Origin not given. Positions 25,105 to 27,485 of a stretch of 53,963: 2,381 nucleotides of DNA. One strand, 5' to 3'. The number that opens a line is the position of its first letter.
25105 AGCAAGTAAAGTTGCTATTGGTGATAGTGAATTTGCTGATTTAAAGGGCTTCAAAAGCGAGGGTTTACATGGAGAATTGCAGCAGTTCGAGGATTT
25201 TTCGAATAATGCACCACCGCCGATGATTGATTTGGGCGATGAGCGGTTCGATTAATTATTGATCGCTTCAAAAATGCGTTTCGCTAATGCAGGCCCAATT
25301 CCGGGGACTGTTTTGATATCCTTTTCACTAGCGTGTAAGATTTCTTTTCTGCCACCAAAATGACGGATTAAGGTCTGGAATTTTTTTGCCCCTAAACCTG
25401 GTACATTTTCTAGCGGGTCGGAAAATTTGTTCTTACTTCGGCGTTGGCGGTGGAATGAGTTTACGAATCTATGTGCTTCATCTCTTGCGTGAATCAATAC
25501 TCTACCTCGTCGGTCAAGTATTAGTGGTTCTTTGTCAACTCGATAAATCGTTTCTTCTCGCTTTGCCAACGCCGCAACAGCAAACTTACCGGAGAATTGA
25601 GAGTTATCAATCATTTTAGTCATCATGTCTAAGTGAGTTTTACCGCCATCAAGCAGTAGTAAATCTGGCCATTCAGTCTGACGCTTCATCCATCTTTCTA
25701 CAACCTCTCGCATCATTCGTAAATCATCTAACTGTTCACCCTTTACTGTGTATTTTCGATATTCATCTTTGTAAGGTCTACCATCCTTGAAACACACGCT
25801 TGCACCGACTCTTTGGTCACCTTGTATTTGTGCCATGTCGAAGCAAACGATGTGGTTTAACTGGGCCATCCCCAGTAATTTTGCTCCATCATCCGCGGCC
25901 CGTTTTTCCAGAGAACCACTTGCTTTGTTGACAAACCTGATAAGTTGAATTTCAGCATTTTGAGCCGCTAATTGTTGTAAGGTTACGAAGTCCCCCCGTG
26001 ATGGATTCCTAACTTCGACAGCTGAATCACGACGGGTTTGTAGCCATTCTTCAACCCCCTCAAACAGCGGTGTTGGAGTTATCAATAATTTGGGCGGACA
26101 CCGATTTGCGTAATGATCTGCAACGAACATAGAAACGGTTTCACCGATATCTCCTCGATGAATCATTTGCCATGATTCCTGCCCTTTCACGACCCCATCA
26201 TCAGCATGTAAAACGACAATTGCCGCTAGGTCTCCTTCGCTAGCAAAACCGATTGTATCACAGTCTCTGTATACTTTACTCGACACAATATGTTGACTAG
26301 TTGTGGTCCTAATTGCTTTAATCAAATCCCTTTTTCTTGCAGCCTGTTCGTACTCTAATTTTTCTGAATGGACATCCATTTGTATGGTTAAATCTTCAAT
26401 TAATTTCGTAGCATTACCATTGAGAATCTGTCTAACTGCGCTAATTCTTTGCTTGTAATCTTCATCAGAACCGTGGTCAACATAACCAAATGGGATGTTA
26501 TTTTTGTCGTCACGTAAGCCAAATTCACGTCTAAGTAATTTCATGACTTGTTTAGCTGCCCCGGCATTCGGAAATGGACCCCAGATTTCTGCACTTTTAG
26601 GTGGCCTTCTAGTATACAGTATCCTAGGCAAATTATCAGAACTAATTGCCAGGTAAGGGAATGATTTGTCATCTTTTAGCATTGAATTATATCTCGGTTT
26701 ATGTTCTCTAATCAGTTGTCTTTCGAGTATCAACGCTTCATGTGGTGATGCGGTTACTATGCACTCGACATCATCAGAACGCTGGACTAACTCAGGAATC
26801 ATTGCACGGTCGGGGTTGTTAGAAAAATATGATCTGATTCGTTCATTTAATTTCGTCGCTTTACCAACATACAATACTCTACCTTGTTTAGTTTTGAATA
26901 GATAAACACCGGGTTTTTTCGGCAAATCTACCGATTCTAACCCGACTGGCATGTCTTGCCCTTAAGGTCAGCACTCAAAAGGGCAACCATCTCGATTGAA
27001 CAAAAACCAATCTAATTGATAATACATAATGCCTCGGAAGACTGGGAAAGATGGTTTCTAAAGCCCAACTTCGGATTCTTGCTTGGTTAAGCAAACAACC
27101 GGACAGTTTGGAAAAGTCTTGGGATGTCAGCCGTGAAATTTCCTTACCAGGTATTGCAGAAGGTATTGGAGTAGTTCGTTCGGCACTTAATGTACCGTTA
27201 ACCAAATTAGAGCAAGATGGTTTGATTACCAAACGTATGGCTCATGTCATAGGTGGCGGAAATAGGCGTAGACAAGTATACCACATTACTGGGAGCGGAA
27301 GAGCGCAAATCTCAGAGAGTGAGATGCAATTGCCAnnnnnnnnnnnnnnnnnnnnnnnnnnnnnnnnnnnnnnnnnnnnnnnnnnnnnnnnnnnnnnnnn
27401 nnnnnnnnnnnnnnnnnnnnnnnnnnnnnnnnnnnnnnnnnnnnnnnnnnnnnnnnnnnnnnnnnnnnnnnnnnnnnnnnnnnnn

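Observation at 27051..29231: wHTH - NB-ARC - helical-repeat STAND ATPase (AfsR-like architecture) in an archaeon, at the edge of the surface-protein island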

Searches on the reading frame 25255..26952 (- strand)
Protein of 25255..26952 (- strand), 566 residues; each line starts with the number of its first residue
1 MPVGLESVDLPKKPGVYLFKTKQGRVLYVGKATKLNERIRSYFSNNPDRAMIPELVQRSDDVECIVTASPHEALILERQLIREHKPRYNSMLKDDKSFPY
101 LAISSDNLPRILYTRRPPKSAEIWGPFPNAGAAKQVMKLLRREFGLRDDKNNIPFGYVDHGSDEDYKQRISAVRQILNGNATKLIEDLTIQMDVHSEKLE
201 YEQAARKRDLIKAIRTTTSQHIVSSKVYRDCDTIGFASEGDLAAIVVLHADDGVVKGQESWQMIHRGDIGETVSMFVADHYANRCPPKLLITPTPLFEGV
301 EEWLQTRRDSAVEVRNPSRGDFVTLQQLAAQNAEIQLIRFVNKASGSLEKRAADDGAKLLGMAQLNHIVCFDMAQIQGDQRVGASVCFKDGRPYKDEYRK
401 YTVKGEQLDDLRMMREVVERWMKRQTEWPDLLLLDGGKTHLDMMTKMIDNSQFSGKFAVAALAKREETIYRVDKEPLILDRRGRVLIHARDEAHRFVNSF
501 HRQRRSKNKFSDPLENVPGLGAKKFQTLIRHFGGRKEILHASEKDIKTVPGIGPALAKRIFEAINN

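Call 60: search_protein_families(library=pfam, proteins=[window:25255-26952:-], max_evalue=0.001)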
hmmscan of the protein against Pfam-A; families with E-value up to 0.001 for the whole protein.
window:25255-26952:- (566 aa): 8 families
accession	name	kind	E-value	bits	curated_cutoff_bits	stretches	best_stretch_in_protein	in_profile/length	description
PF08459.17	UvrC_RNaseH_dom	-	4.1e-34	118.2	22.3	1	358-496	2-157/159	UvrC RNAse H endonuclease domain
PF22920.2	UvrC_RNaseH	-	8.8e-18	64.8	24.3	1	230-338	1-114/116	UvrC Ribonuclease H-like domain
PF01541.30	GIY-YIG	-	3.3e-09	37.3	22.6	1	14-89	2-78/78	GIY-YIG catalytic domain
PF14520.12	HHH_5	-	8.5e-08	33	27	1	513-564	3-55/57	Helix-hairpin-helix domain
PF02151.25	UVR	-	3e-07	30.4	21.5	1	183-215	2-34/36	UvrB/uvrC motif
PF00633.29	HHH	-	1.2e-05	25.3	24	1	541-562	8-29/30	Helix-hairpin-helix motif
PF12836.13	HHH_3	-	4.9e-05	23.8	27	0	540-562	10-32/65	Helix-hairpin-helix motif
PF12826.13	HHH_2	-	0.00013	22.5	27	0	518-562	9-53/64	Helix-hairpin-helix motif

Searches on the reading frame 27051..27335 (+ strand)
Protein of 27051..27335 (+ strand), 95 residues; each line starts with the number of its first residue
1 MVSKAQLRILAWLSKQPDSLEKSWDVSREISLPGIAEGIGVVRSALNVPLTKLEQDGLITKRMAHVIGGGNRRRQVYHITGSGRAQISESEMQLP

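Call 69: search_solved_structures(query=A5, max_evalue=1, show_alignments=2)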
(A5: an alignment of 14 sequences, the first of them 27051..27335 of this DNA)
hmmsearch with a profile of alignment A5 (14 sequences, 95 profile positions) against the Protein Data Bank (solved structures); distinct sequences matched with E-value up to 1: 14.
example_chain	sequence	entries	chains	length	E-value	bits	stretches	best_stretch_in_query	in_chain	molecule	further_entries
4omy_A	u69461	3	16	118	0.03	17.5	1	26-67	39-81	NolR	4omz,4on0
3l7w_A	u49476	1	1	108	0.088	16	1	43-88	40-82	Putative uncharacterized protein SMU.1704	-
4fx0_A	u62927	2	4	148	0.093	16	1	29-89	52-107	PROBABLE TRANSCRIPTIONAL REPRESSOR PROTEIN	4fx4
8jxk_A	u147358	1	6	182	0.1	15.9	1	45-89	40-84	Conserved protein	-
1r22_A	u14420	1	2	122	0.31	14.3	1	29-63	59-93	Transcriptional repressor smtB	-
8c7t_A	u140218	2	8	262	0.47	13.7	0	30-63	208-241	GTP-sensing transcriptional pleiotropic repressor CodY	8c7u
5zhc_A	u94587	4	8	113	0.53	13.5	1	44-91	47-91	Transcriptional regulator | Transcriptional regulator Rv3488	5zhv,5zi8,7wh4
1r1t_A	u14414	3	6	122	0.54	13.5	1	29-63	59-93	Transcriptional repressor smtB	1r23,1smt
3l9f_A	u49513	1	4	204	0.69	13.2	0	49-89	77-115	Putative uncharacterized protein smu.1604c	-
5w5b_A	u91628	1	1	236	0.72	13.1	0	19-64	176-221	HTH-type transcriptional regulator Cmr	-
9wfi_A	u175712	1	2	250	0.74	13.1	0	35-63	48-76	Uncharacterized HTH-type transcriptional regulator Rv0494,Fatty acid metabolism regulator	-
5w5a_A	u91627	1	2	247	0.81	13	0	19-64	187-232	HTH-type transcriptional regulator Cmr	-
3q5f_A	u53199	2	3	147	0.88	12.8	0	18-88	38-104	Transcriptional regulator slyA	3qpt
2b0l_A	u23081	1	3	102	0.93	12.8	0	33-63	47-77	GTP-sensing transcriptional pleiotropic repressor codY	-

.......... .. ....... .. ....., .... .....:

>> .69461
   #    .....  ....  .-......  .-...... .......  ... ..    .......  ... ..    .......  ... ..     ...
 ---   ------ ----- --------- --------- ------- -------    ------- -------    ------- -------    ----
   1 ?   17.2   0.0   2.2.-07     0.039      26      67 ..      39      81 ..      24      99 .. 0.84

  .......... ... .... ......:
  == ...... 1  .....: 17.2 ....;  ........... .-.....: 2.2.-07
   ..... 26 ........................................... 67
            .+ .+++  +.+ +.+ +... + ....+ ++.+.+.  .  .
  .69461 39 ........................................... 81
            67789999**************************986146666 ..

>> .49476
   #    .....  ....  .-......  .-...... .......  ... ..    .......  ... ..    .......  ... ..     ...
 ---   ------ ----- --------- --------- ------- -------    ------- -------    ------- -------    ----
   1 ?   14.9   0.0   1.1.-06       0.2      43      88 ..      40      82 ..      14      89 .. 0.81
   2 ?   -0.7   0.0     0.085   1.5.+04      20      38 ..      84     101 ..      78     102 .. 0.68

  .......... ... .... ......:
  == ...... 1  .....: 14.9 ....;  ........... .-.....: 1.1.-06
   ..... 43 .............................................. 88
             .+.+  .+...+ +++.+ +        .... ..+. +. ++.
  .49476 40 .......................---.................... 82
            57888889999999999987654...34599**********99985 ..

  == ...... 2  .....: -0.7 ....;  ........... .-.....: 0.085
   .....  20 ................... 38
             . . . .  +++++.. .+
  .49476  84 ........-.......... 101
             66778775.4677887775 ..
